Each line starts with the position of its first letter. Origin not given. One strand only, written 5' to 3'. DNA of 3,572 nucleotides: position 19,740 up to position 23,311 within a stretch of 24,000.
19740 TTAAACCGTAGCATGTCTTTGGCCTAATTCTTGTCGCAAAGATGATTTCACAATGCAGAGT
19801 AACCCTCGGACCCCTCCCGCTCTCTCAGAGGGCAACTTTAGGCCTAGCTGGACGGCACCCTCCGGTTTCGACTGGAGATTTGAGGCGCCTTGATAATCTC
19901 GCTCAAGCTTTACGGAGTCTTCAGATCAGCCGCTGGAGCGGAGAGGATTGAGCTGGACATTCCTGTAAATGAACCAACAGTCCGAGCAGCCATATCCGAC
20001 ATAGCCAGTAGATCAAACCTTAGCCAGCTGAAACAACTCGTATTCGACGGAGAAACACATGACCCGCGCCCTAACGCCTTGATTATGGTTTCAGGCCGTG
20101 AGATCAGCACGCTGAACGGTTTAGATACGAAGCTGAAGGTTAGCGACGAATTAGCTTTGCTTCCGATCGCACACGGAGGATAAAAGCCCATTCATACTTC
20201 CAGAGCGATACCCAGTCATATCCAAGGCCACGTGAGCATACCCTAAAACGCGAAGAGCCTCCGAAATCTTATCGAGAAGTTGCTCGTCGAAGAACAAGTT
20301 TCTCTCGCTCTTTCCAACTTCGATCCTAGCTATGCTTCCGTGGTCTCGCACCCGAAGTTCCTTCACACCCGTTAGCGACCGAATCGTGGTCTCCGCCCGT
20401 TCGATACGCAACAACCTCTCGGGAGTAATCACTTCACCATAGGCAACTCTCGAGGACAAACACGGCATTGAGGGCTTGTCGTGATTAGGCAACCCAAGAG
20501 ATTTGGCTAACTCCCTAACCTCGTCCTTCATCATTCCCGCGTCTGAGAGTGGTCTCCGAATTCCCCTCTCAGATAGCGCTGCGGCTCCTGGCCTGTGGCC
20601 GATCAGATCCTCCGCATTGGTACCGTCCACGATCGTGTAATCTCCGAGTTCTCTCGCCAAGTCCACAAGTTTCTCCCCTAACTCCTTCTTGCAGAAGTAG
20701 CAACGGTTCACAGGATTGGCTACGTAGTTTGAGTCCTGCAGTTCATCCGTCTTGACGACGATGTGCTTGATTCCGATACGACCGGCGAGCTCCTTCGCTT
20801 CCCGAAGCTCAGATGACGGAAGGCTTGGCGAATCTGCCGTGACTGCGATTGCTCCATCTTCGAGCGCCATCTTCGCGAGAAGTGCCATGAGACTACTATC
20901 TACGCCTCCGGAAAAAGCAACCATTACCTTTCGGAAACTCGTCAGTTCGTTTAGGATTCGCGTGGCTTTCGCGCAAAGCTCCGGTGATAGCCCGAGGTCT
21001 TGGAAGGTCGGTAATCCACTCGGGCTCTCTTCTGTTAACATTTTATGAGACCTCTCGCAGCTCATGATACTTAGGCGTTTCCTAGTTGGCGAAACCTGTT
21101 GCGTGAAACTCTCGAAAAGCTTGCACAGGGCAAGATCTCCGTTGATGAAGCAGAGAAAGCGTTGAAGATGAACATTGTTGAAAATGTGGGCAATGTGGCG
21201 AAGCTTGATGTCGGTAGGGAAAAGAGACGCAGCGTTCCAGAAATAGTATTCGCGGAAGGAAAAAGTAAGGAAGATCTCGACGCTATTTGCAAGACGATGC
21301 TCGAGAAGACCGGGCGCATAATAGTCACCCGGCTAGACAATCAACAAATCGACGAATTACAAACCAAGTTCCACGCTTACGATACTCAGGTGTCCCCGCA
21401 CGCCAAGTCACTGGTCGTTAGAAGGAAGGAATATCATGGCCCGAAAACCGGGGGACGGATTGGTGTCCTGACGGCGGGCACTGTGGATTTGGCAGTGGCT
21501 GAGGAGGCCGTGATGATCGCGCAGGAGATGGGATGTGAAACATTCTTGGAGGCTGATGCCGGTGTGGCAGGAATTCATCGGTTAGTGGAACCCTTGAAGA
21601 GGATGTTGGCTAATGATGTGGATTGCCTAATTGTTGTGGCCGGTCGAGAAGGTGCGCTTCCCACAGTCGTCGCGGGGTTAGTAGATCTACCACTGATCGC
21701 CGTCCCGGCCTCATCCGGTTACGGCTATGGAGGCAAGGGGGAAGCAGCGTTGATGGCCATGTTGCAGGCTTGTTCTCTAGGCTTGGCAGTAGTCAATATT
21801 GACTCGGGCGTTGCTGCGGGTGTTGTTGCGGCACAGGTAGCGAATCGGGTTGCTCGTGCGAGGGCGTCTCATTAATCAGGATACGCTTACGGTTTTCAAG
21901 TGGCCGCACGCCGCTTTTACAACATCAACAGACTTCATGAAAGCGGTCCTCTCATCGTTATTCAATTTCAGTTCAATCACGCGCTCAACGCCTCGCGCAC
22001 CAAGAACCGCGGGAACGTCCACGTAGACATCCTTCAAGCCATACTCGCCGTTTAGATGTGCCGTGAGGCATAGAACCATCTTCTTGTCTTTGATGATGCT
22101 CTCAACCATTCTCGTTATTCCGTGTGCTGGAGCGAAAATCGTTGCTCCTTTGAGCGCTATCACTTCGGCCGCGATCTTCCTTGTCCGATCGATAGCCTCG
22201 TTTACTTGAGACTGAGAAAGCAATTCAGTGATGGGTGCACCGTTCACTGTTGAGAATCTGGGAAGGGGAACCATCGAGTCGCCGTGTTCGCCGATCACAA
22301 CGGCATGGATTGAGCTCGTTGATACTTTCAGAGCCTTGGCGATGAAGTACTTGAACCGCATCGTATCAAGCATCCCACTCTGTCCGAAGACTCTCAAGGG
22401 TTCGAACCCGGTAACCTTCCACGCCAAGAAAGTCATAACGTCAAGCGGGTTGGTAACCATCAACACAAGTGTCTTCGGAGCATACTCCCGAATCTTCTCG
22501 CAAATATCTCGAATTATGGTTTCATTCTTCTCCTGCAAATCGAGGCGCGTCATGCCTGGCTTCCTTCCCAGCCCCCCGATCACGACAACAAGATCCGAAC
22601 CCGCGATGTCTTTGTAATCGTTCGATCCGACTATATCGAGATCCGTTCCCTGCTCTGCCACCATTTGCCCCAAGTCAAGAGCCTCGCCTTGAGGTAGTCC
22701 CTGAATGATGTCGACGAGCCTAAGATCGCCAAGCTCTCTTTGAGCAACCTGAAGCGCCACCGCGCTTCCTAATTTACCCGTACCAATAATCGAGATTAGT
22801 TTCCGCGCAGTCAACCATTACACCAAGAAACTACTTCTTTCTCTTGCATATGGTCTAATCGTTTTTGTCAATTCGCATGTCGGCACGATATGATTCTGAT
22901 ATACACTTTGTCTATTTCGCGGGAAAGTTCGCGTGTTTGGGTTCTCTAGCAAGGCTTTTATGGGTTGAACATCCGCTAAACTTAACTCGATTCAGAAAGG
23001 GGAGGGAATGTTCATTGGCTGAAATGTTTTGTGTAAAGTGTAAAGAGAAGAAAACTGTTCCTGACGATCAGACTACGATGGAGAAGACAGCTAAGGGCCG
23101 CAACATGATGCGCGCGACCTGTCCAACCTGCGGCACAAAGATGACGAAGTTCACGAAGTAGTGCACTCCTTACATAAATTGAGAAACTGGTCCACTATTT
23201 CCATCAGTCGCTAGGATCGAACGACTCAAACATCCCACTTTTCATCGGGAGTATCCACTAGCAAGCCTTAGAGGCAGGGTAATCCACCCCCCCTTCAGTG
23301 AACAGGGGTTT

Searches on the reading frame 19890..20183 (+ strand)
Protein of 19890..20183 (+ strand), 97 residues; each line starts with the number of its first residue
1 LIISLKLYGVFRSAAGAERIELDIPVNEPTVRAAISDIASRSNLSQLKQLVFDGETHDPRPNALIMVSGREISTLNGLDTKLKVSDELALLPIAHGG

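Call 41: search_protein_families(library=ncbifam, proteins=[window:19890-20183:+], max_evalue=10)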
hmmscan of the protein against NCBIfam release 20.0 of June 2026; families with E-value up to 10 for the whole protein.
window:19890-20183:+ (97 aa): 3 families
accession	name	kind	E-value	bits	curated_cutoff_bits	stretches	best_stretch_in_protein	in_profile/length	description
NF041918.1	SAMP1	equivalog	7e-11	42.5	60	1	4-97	2-91/91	ubiquitin-like small modifier protein 1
TIGR01687.1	moaD_arch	subfamily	8.8e-11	42.2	49.5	1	3-97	1-88/88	MoaD family protein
NF053661.1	Urm1_like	equivalog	0.0036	17.5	70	1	58-97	42-79/79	Urm1-like protein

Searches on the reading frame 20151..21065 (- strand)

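Call 8: search_protein_families(library=pfam, proteins=[window:20151-21065:-], max_evalue=0.01)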
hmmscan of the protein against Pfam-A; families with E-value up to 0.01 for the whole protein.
window:20151-21065:- (304 aa): 6 families
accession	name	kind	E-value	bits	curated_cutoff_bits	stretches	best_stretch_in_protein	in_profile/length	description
PF02540.23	NAD_synthase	-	1.8e-09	37.6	21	1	42-108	16-83/242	NAD synthase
PF00733.27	Asn_synthase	-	1.8e-07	31.6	21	1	41-110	14-85/354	Asparagine synthase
PF03054.22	tRNA_Me_trans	-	2.3e-05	24.6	20.6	1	46-106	2-72/202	tRNA methyl transferase HUP domain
PF24167.1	DUF7411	-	3.4e-05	23.9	28.7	1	46-153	2-107/194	Family of unknown function (DUF7411)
PF06508.19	QueC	-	5.3e-05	23.3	22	1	46-111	1-65/210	Queuosine biosynthesis protein QueC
PF00764.25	Arginosuc_synth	-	0.0052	17.3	27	1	46-114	1-71/162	Arginosuccinate synthase N-terminal HUP domain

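Call 41: search_protein_families(library=ncbifam, proteins=[window:20151-21065:-], max_evalue=10)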
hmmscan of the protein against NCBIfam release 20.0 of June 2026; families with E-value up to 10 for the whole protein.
window:20151-21065:- (304 aa): 29 families (the best 25 are shown)
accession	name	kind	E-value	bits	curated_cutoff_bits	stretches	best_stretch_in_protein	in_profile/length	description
TIGR00268.2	TIGR00268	equivalog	3.6e-88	295.2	150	1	33-292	2-259/259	ATP-dependent sacrificial sulfur transferase LarE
TIGR00884.1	guaA_Cterm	equivalog_domain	2.2e-11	43.7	338.75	1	41-228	13-216/310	glutamine-hydrolyzing GMP synthase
NF010587.0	PRK13980.1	equivalog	9.1e-10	38.2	255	1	42-112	29-100/267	NAD+ synthase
TIGR00552.1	nadE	equivalog_domain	3.9e-08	32.8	63.65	1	42-112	20-92/251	NAD(+) synthase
NF000848.1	PRK00074.1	equivalog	1.1e-07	30.9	400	2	40-108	209-279/512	glutamine-hydrolyzing GMP synthase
NF001138.1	PRK00143.1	equivalog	2.3e-06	26.8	284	2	46-108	1-70/345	tRNA 2-thiouridine(34) synthase MnmA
NF010588.0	PRK13981.1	equivalog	5.2e-06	25.1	479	1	42-110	283-352/546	NAD+ synthase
TIGR00364.1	TIGR00364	equivalog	8.3e-06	25.5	150.3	1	48-111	2-64/201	7-cyano-7-deazaguanine synthase QueC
NF010392.0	PRK13820.1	equivalog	0.00022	20.4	512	1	45-115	3-73/395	argininosuccinate synthase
NF011155.0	PRK14561.1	equivalog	0.00029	20.6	207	1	46-110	2-62/195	hypothetical protein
TIGR01536.1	asn_synth_AEB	equivalog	0.00029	20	267.1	1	41-105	249-314/517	asparagine synthase (glutamine-hydrolyzing)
NF006351.0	PRK08576.1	equivalog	0.00032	19.4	290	1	34-148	225-337/436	hypothetical protein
TIGR00420.1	trmU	equivalog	0.00055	18.9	236.95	1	46-108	2-73/351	tRNA 2-thiouridine(34) synthase MnmA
NF001770.0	PRK00509.1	equivalog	0.0007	18.7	334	1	44-106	4-64/401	argininosuccinate synthase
NF011259.0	PRK14665.1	equivalog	0.0022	17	364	1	44-109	5-71/360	tRNA 2-thiouridine(34) synthase MnmA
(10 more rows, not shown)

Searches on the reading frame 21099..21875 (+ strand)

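Call 8: search_protein_families(library=pfam, proteins=[window:21099-21875:+], max_evalue=0.01)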
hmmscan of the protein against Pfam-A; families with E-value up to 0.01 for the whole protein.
window:21099-21875:+ (258 aa): 1 family
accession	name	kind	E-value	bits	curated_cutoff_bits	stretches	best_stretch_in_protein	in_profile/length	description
PF00731.26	AIRC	-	8e-15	55.1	30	1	121-248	2-127/148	AIR carboxylase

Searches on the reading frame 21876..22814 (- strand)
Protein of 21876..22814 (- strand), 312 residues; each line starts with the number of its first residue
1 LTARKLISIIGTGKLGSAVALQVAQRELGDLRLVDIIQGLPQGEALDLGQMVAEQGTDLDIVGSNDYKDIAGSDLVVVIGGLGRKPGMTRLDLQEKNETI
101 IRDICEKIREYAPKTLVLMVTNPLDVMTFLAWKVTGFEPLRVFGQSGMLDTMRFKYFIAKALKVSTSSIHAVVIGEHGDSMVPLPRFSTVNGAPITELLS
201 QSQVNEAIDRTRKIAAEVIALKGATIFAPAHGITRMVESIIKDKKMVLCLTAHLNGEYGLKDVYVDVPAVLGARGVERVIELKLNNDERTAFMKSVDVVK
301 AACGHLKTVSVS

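Call 8: search_protein_families(library=pfam, proteins=[window:21876-22814:-], max_evalue=0.01)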
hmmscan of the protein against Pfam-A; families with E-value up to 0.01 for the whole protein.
window:21876-22814:- (312 aa): 3 families
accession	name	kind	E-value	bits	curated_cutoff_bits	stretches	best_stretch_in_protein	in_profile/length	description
PF00056.29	Ldh_1_N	-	3.7e-37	128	27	1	7-144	3-141/141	lactate/malate dehydrogenase, NAD binding domain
PF02866.23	Ldh_1_C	-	1.3e-29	103.9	22.6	1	149-302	3-166/174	lactate/malate dehydrogenase, alpha/beta C-terminal domain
PF02056.22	Glyco_hydro_4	-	0.00023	21.2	23.2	1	100-135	123-158/183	Family 4 glycosyl hydrolase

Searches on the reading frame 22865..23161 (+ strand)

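Call 8: search_protein_families(library=pfam, proteins=[window:22865-23161:+], max_evalue=0.01)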
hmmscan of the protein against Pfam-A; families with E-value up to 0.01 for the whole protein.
window:22865-23161:+ (98 aa): 1 family
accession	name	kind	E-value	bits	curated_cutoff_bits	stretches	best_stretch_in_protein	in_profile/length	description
PF18930.5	DUF5679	-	1.2e-08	35.4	27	1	56-96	2-40/40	Domain of unknown function (DUF5679)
